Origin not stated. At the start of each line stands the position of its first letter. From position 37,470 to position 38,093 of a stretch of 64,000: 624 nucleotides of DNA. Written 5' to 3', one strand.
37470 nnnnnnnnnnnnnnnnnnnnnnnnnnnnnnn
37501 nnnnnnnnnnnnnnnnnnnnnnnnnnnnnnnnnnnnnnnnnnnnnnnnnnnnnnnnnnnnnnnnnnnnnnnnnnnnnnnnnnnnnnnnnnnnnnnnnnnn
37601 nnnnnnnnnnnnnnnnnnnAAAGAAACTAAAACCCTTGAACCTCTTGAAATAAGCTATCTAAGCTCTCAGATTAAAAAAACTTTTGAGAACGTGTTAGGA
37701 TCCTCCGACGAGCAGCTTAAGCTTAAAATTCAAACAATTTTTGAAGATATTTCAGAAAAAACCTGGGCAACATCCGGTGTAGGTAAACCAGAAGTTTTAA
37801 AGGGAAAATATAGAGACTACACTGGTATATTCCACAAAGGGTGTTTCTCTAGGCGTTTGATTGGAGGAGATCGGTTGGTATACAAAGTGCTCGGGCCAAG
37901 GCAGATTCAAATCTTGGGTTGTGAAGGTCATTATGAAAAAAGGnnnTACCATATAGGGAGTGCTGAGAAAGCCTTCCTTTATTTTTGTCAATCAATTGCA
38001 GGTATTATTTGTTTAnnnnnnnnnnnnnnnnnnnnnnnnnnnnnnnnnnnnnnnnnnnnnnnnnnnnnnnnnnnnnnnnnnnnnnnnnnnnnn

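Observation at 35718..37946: A secreted Sel1-repeat protein carries a C-terminal YoeB/Txe-type toxin domain with catalytic residues intact and no antitoxin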

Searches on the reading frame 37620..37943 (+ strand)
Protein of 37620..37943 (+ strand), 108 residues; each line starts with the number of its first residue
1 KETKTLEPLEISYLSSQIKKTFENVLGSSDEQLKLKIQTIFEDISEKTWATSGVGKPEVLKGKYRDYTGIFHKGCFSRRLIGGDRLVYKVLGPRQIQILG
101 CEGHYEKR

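Call 3: search_protein_families(library=pfam, proteins=[window:37620-37943:+, window:37665-37943:+], max_evalue=10)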
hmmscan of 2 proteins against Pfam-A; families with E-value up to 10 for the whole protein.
window:37620-37943:+ (108 aa): 1 family
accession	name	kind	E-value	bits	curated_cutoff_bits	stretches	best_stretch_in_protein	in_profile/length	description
PF06769.20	YoeB_toxin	-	5.6e-09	36.3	27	1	28-105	14-80/80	YoeB-like toxin of bacterial type II toxin-antitoxin system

window:37665-37943:+ (93 aa): 1 family
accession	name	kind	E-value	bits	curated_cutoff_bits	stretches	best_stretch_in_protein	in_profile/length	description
PF06769.20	YoeB_toxin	-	3.6e-09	37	27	1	13-90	14-80/80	YoeB-like toxin of bacterial type II toxin-antitoxin system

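Call 4: search_protein_families(library=ncbifam, proteins=[window:37620-37943:+], max_evalue=10)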
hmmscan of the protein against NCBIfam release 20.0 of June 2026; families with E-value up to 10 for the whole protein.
window:37620-37943:+ (108 aa): 1 family
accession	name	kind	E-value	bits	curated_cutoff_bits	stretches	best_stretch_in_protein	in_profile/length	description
TIGR02116.1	toxin_Txe_YoeB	equivalog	3.4e-09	36.8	51.8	1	27-105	13-80/80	Txe/YoeB family addiction module toxin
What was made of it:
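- On Txe/YoeB addiction-module toxin, NCBIfam equivalog TIGR02116: 36.8 bits against a cut-off of 51.8 (call 4).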

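Call 5: search_solved_structures(query=window:37620-37943:+, max_evalue=10, show_alignments=3)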
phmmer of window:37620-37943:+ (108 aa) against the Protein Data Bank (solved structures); distinct sequences matched with E-value up to 10: 6.
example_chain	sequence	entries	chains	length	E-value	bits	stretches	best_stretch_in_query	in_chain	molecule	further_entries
6l8e_E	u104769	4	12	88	0.00078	22.8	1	27-105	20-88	YoeB toxin | YoeB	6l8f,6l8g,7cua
7bwf_A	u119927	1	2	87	0.0025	21.2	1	29-105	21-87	Addiction module antitoxin RelB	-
6n90_A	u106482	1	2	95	0.0033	20.8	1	36-106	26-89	Uncharacterized protein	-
8yxv_F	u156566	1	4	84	0.022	18.1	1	30-105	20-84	Putative mRNA interferase YoeB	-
2a6q_E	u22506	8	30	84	0.44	13.9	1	29-105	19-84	Toxin yoeB | TOXIN OF THE YOEB-YEFM TOXIN-ANTITOXIN SYSTEM | Addiction module toxin, Txe/YoeB family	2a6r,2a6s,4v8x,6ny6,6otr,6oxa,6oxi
3oei_C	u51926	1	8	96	0.54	13.7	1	40-105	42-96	RelK (Toxin Rv3358)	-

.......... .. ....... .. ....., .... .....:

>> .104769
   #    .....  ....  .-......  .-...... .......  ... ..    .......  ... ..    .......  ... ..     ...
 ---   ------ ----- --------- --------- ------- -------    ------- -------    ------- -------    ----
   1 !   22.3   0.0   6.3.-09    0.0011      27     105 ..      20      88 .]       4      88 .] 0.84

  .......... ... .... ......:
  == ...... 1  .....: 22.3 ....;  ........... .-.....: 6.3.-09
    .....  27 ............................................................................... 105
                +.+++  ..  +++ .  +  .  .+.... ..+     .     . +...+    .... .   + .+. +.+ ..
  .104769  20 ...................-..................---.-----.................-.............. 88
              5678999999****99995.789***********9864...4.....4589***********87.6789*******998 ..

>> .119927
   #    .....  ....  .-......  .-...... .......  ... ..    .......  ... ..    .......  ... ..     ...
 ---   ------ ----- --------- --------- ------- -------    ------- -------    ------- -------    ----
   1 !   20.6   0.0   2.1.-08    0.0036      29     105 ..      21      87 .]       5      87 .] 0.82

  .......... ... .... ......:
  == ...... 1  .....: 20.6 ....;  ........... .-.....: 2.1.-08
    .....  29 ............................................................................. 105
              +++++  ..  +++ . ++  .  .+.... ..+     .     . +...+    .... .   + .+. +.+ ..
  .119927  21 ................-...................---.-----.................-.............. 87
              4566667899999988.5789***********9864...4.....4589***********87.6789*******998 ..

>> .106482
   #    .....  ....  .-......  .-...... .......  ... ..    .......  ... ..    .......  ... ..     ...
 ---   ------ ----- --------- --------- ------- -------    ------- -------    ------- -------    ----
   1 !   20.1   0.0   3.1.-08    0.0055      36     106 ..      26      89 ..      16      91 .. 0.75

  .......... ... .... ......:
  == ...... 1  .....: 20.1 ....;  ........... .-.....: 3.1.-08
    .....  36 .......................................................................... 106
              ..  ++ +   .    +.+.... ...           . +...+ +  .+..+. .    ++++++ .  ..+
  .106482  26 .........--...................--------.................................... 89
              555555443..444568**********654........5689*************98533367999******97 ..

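Call 11: find_homologous_proteins(query=window:37620-37943:+, max_evalue=0.001)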
Query window:37620-37943:+ (108 aa): 4 proteins with E <= 0.001 among 8 candidates.
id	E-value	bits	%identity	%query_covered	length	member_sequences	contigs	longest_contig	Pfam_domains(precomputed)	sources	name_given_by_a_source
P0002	1.1e-26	111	54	99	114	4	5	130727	PF06769.21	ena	-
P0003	1.7e-18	85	51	92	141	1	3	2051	PF06769.21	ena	-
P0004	6.4e-16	76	60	63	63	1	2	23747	PF06769.21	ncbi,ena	-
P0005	4.0e-4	38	49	51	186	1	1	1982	PF06769.21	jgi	jgi:Txe/YoeB family toxin of toxin-antitoxin system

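Call 14: find_encoding_contigs(protein=P0002, flank=8000, max_places=5)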
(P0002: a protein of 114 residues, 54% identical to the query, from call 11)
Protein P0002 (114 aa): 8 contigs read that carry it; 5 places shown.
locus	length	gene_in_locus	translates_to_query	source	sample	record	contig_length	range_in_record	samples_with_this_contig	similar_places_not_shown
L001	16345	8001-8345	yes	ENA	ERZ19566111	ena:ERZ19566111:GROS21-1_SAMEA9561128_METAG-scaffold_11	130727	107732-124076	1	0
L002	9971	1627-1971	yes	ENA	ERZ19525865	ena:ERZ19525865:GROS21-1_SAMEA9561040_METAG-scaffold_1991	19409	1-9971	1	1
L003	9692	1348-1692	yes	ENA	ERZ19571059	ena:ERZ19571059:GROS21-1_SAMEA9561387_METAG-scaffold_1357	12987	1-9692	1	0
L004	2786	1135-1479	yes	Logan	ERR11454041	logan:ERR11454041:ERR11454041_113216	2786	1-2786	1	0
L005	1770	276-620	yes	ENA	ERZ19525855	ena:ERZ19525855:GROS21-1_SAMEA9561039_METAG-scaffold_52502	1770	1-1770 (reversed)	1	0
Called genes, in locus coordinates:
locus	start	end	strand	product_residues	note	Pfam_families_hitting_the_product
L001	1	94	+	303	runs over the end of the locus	-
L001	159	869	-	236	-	PF01027:Bax1-I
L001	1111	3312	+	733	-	PF22673:MCP-like_PDC_1, PF02743:dCache_1, PF00211:Guanylate_cyc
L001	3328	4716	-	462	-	PF00749:tRNA-synt_1c, PF19269:Anticodon_2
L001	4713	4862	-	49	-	PF02416:TatA_B_E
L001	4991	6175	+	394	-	PF14415:DUF4424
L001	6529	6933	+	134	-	-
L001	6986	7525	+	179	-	-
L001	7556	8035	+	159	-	-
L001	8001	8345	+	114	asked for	PF06769:YoeB_toxin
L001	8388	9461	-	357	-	PF00724:Oxidored_FMN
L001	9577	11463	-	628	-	PF00326:Peptidase_S9, PF07859:Abhydrolase_3 (weak)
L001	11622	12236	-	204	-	PF02163:Peptidase_M50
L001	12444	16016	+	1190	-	PF08471:Ribonuc_red_2_N, PF02867:Ribonuc_red_lgC, PF20772:TACO1_YebC_N (weak), PF02867:Ribonuc_red_lgC, PF12637:TSCPD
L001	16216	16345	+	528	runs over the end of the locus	-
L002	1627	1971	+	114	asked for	PF06769:YoeB_toxin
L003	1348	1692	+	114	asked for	PF06769:YoeB_toxin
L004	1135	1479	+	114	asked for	PF06769:YoeB_toxin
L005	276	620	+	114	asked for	PF06769:YoeB_toxin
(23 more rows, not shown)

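Call 19: search_protein_representatives(protein=window:37620-37943:+)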
Query: 108 residues. Proteins with E-value up to 0.001 (for the whole library): 105; up to 1e-10: 32; up to 1e-30: 0. The best 105 are listed.
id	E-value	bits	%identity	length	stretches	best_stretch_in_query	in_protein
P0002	3.6e-27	110.7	58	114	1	2-107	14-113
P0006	1.7e-22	95.7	58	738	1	6-107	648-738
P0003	5.4e-19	84.5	56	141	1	8-107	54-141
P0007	1.9e-18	82.7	54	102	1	8-107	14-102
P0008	6.3e-18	81.0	54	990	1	4-105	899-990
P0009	7.6e-18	80.8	51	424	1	4-106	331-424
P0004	2.0e-16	76.2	67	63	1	42-107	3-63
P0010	2.6e-16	75.8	49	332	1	1-106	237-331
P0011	6.0e-16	74.6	51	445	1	8-105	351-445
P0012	9.4e-15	70.8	51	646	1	6-105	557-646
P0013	9.6e-15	70.8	49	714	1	4-107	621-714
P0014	1.8e-14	69.9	55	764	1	6-106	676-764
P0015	1.8e-14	69.9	46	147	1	9-106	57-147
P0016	2.7e-14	69.3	49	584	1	3-106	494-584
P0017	5.0e-14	68.5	56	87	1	46-107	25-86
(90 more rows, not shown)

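Call 26: find_homologous_proteins(query=A1, max_evalue=0.001)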
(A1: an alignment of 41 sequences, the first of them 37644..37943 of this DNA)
Query A1 (41 sequences) (100 aa, profile of the alignment): 1647 proteins with E <= 0.001 among 2487 candidates; the best 120 are listed.
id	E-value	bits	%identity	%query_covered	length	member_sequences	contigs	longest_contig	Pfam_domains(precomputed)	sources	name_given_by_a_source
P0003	2.5e-31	126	51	99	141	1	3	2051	PF06769.21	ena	-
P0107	6.2e-17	80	33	97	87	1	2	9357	PF06769.21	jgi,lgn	jgi:toxin YoeB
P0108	7.1e-17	79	33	81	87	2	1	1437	PF06769.21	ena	-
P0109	1.1e-16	79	35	92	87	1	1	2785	PF06769.21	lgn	-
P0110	1.1e-16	79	35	92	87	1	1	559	PF06769.21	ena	-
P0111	1.2e-16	79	34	92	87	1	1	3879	PF06769.21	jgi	-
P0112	3.3e-16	77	34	79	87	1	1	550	PF06769.21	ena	-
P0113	3.4e-16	77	40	67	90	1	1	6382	PF06769.21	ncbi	-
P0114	4.1e-16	77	33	92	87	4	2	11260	PF06769.21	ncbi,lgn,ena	-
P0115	4.9e-16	77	35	82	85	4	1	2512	PF06769.21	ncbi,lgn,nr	ncbi:MAG: Txe/YoeB family addiction module toxin [Bacteroidia bacterium]|nr:Txe/YoeB family addictio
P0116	1.4e-15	75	38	97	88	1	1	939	PF06769.21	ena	-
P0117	1.9e-15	75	41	79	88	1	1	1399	PF06769.21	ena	-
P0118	2.0e-15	75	36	86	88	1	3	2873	PF06769.21,PF05016.22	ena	-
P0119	2.0e-15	75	38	94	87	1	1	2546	PF06769.21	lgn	-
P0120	2.1e-15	75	34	96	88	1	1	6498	PF06769.21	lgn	-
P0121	2.3e-15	75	31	97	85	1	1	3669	PF06769.21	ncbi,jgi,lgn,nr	ncbi:MAG: Txe/YoeB family addiction module toxin [Treponema sp.]|jgi:toxin YoeB|nr:Txe/YoeB family a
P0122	2.8e-15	74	33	97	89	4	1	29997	PF06769.21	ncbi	-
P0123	3.3e-15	74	38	79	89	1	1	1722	PF06769.21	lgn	-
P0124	4.1e-15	74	36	73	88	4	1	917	PF06769.21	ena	-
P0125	4.2e-15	74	44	54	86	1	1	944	PF06769.21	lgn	-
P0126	4.4e-15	74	36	90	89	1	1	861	PF06769.21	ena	-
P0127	4.6e-15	74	34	97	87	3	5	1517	PF06769.21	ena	-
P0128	4.9e-15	73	34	99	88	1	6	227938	PF06769.21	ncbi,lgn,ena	-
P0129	5.0e-15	73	34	97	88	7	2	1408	PF06769.21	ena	-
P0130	5.0e-15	73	34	97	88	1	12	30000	PF06769.21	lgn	-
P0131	5.2e-15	73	36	78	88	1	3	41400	PF06769.21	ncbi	-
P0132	5.2e-15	73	36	73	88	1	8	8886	PF06769.21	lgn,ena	-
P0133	5.2e-15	73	34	79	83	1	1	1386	PF06769.21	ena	-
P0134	5.2e-15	73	36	73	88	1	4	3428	PF06769.21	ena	-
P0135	5.3e-15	73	49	53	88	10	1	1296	PF06769.21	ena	-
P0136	5.3e-15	73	34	93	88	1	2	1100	PF06769.21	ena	-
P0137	5.8e-15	73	37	76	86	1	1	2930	PF06769.21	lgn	-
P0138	6.1e-15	73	37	99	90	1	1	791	PF06769.21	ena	-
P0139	6.3e-15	73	34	99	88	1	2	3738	PF06769.21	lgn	-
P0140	6.9e-15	73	34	99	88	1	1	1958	PF06769.21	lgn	-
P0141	7.0e-15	73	34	99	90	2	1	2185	PF06769.21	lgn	-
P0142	7.3e-15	73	45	83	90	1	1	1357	PF06769.21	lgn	-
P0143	7.5e-15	73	35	89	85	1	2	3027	PF06769.21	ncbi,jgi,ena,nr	ncbi:MAG TPA: Txe/YoeB family addiction module toxin [Methanobacterium sp.]|nr:Txe/YoeB family addic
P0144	7.5e-15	73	36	81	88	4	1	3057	PF06769.21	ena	-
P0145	8.0e-15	73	32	99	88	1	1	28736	PF06769.21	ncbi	-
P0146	8.1e-15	73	34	99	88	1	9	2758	PF06769.21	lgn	-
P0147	8.1e-15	73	37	78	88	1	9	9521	PF06769.21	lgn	-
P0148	9.6e-15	73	35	89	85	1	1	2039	PF06769.21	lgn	-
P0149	9.7e-15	73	37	73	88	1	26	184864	PF06769.21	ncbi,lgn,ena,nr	ncbi:MAG: Txe/YoeB family addiction module toxin [Peptococcaceae bacterium]|nr:Txe/YoeB family addic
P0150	1.0e-14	72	37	73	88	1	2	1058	PF06769.21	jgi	-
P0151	1.0e-14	72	35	79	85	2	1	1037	PF06769.21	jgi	jgi:toxin YoeB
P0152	1.1e-14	72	36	73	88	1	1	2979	PF06769.21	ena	-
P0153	1.2e-14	72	34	99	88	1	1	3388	PF06769.21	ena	-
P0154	1.2e-14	72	32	96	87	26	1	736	PF06769.21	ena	-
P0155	1.2e-14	72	35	97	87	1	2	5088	PF06769.21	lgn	-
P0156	1.2e-14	72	42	79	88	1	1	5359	PF06769.21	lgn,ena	-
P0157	1.3e-14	72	31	99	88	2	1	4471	PF06769.21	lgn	-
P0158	1.3e-14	72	35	99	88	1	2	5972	PF06769.21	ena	-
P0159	1.3e-14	72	36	73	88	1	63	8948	PF06769.21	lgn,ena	-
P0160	1.4e-14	72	36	96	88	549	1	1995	PF06769.21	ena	-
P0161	1.4e-14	72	37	71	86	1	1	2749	PF06769.21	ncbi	-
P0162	1.5e-14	72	31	97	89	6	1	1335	PF06769.21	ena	-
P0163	1.6e-14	72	36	81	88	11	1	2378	PF06769.21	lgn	-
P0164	1.6e-14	72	34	82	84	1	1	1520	PF06769.21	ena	-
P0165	1.7e-14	72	37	73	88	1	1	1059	PF06769.21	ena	-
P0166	1.7e-14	72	38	79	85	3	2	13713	PF06769.21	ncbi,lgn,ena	-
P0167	1.8e-14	72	36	99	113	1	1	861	PF06769.21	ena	-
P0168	1.8e-14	72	37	70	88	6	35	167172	PF06769.21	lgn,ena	-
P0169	1.8e-14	72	33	97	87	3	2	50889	PF06769.21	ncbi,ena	-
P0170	1.9e-14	72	33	97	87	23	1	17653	PF06769.21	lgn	-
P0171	1.9e-14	72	37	81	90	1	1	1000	PF06769.21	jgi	jgi:toxin YoeB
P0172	2.1e-14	71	35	81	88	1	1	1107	PF06769.21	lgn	-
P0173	2.1e-14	71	36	99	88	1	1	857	PF06769.21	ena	-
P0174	2.1e-14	71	35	85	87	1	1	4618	PF06769.21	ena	-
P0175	2.1e-14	71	40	70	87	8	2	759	PF06769.21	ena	-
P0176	2.1e-14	71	37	82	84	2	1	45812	PF06769.21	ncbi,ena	-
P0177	2.1e-14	71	35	85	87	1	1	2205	PF06769.21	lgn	-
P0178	2.2e-14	71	34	79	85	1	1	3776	PF06769.21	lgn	-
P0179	2.3e-14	71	32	99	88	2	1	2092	PF06769.21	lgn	-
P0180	2.3e-14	71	34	85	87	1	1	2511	PF06769.21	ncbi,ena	-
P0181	2.5e-14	71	35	85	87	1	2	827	PF06769.21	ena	-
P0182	2.5e-14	71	40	70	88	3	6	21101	PF06769.21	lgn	-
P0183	2.6e-14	71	38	79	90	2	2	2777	PF06769.21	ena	-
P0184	2.7e-14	71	39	79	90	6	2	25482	PF06769.21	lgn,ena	-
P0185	3.1e-14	71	36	73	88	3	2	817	PF06769.21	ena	-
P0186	3.1e-14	71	38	93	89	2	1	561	PF06769.21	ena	-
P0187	3.3e-14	71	43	54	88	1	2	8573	PF06769.21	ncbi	-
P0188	3.3e-14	71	39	77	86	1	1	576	PF06769.21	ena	-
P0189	3.3e-14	71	34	82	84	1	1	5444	PF06769.21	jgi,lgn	jgi:toxin YoeB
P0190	3.4e-14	71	36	81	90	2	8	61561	PF06769.21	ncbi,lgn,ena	-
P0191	3.5e-14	71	37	81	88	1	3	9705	PF06769.21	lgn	-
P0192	3.5e-14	71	34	79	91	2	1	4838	PF06769.21,PF05016.22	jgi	jgi:toxin YoeB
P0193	3.6e-14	71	36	76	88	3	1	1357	PF06769.21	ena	-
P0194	3.8e-14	71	36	99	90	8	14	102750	PF06769.21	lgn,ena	-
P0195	3.8e-14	71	37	88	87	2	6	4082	PF06769.21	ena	-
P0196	4.0e-14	71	37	79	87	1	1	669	PF06769.21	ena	-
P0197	4.1e-14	71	37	79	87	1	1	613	PF06769.21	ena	-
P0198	4.2e-14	70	37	94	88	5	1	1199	PF06769.21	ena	-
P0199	4.2e-14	70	46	54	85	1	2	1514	PF06769.21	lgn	-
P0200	4.3e-14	70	35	87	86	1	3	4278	PF06769.21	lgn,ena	-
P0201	4.3e-14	70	32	81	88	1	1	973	PF06769.21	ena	-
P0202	4.3e-14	70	35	81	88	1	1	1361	PF06769.21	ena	-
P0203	4.4e-14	70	39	79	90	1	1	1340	PF06769.21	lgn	-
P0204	4.4e-14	70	33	98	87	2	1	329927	PF06769.21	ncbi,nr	ncbi:Txe/YoeB family addiction module toxin [Ruminococcus sp. AF42-10]|nr:Txe/YoeB family addiction 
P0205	4.5e-14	70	38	96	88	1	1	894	PF06769.21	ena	-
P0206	4.5e-14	70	41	56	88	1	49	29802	PF06769.21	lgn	-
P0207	4.6e-14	70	36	97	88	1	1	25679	PF06769.21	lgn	-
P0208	4.7e-14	70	36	78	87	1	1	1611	PF06769.21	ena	-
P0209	4.7e-14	70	35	81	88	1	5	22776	PF06769.21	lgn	-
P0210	4.7e-14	70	37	81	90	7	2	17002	PF06769.21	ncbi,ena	-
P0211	4.8e-14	70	35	99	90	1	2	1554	PF06769.21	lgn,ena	-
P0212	4.9e-14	70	33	81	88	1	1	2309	PF06769.21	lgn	-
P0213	5.0e-14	70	37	78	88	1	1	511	PF06769.21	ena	-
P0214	5.3e-14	70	37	81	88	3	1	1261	PF06769.21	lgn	-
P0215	5.4e-14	70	37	81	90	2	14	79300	PF06769.21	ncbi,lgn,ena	-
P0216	5.5e-14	70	35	78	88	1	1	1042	PF06769.21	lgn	-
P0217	5.5e-14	70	35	79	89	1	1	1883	PF06769.21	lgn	-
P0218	5.6e-14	70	37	76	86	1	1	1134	PF06769.21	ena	-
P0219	5.6e-14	70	35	96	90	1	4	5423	PF06769.21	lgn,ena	-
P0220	5.7e-14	70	34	79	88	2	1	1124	PF06769.21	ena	-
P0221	5.8e-14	70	38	90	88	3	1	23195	PF06769.21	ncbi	-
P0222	5.9e-14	70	46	54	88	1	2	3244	PF06769.21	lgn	-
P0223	6.2e-14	70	34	79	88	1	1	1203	PF06769.21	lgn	-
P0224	6.2e-14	70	37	79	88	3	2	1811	PF06769.21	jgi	jgi:toxin YoeB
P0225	6.3e-14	70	43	72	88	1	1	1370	PF06769.21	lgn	-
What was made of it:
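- Tried and rejected: Profile search in the word-indexed database (call 26): it returned almost only stand-alone YoeBs.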

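Call 29: find_related_loci(query=window:37644-37943:+, collection=genome_contigs, flank=8000)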
Query window:37644-37943:+ (100 aa) in genome_contigs; peptide patterns used: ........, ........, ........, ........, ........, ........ (x = any residue, [..] = any of these).
155 stretches matched a pattern, but none encodes a relative of the query by tblastn (E <= 1e-3).
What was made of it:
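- Tried and rejected: Single-protein genome scan (call 29): no relative found, so the source genome is not among the species representatives.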

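Call 41: predict_structure(alignment_id=A1)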
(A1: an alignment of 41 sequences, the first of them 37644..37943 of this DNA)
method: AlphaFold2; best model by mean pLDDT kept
length: 100 residues; sequences in the alignment: 41
mean_pLDDT: 87.9   pTM: 0.79
mean pLDDT of the five models: 87.9, 87.9, 86.9, 86.9, 84.1
residues with pLDDT >= 90: 58; 70-90: 36; 50-70: 2; < 50: 4
segments of 3 or more residues with pLDDT < 50: 98-100
pLDDT, mean of each block of 10 residues (from residue 1): 93 88 90 92 90 88 92 89 94 63
secondary structure, 60 per line:
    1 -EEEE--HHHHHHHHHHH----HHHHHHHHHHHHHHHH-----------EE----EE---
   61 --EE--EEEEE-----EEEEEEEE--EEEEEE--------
elements in order: E2-5 H8-18 H23-38 E67-71 E77-84 E87-92
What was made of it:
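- On YoeB/Txe toxin domain family (Pfam PF06769): AF2 pLDDT is 87.9 and pTM 0.79 (call 41).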

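Call 43: fold_search(model_id=the predicted structure, library=pdb)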
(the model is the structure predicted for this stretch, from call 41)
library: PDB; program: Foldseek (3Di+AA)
matches with E <= 10: 325; with E <= 0.001: 10
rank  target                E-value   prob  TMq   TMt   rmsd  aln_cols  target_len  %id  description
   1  6l8e_E                2.4e-06  1.00  0.69  0.78   3.1        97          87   31  Crystal structure of heterohexameric YoeB-YefM complex bound to 26bp-DNA (released 2020-09-02)
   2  7bwf_A                6.6e-06  1.00  0.69  0.78   3.2        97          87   30  YoeB-YefM complex from Staphylococcus aureus (released 2020-05-20)
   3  6n90_A                6.6e-06  1.00  0.70  0.78   3.2       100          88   25  YoeB/ParE toxin from Agrobacterium tumefaciens (released 2019-11-06)
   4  2a6r_C                1.8e-05  1.00  0.64  0.75   2.8       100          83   25  Crystal structure of YoeB under PEG condition (released 2005-08-23)
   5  3oei_C                4.0e-05  1.00  0.68  0.78   3.0        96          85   25  Crystal structure of Mycobacterium tuberculosis RelJK (Rv3357-Rv3358-RelBE3) (released 2011-03-16)
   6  8yxv_E                4.2e-05  1.00  0.70  0.82   3.3        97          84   24  Toxin-antitoxin complex from Streptococcus pneumoniae (released 2025-04-09)
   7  3oei_K                7.0e-05  1.00  0.68  0.79   3.0        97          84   26  Crystal structure of Mycobacterium tuberculosis RelJK (Rv3357-Rv3358-RelBE3) (released 2011-03-16)
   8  3oei_G                9.1e-05  1.00  0.68  0.80   2.9        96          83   25  Crystal structure of Mycobacterium tuberculosis RelJK (Rv3357-Rv3358-RelBE3) (released 2011-03-16)
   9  2a6q_E                2.9e-04  1.00  0.64  0.75   2.9       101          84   26  Crystal structure of YefM-YoeB complex (released 2005-08-23)
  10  7v6w_F                6.2e-04  1.00  0.60  0.67   4.7        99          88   18  Crystal structure of heterohexameric Sa2YoeB-Sa2YefM complex bound to 26bp-DNA (released 2021-12-15)
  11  4lsy_A                1.4e-03  1.00  0.60  0.67   3.7       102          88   20  Crystal structure of copper-bound L66S mutant toxin from Helicobacter pylori (released 2014-02-05)
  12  9lew_B                1.9e-03  1.00  0.66  0.72   3.1        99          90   14  The crystal structure of DinJ-YafQ complex from Vibrio cholerae (released 2025-07-30)
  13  7v5y_E                2.1e-03  1.00  0.59  0.66   4.8        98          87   19  Crystal structure of hexameric complex of Sa2YoeB-Sa2YefM toxin-antitoxin from Staphylococcus aureus (released 2021-12-15)
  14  4mmg_A                2.9e-03  1.00  0.62  0.67   3.0        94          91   17  crystal structure of YafQ mutant H87Q from E.coli (released 2014-06-25)
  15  4q2u_B                3.5e-03  1.00  0.64  0.70   2.8        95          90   18  Crystal structure of the E. coli DinJ-YafQ toxin-antitoxin complex (released 2014-06-11)
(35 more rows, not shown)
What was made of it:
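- On YoeB/Txe toxin domain family (Pfam PF06769): The Foldseek top ten are all YoeB-family structures (call 43).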

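Call 52: find_encoding_contigs(protein=P0006, flank=6000, max_places=3)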
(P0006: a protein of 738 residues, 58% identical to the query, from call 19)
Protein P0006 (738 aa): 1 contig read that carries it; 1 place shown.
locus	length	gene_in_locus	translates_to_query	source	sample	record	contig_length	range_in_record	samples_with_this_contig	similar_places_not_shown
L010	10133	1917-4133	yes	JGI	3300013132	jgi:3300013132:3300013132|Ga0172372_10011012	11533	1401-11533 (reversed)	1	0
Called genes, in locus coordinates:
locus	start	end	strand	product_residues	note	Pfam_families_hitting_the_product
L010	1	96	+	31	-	?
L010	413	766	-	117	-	PF14534:DUF4440 (weak), PF12680:SnoaL_2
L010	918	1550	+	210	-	-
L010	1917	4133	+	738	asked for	PF08238:Sel1 (faint), PF13424:TPR_12 (faint), PF06769:YoeB_toxin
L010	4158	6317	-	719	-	PF00912:Transgly, PF17092:PCB_OB, PF00905:Transpeptidase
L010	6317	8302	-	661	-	PF02702:KdpD, PF13493:DUF4118, PF13492:GAF_3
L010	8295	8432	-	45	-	-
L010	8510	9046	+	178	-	-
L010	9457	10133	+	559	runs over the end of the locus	PF00005:ABC_tran, PF02463:SMC_N (faint), PF13476:AAA_23 (faint), PF13555:AAA_29 (faint), PF01926:MMR_HSR1 (faint), PF13304:AAA_21 (faint), PF12848:ABC_tran_Xtn, PF00005:ABC_tran, +1 more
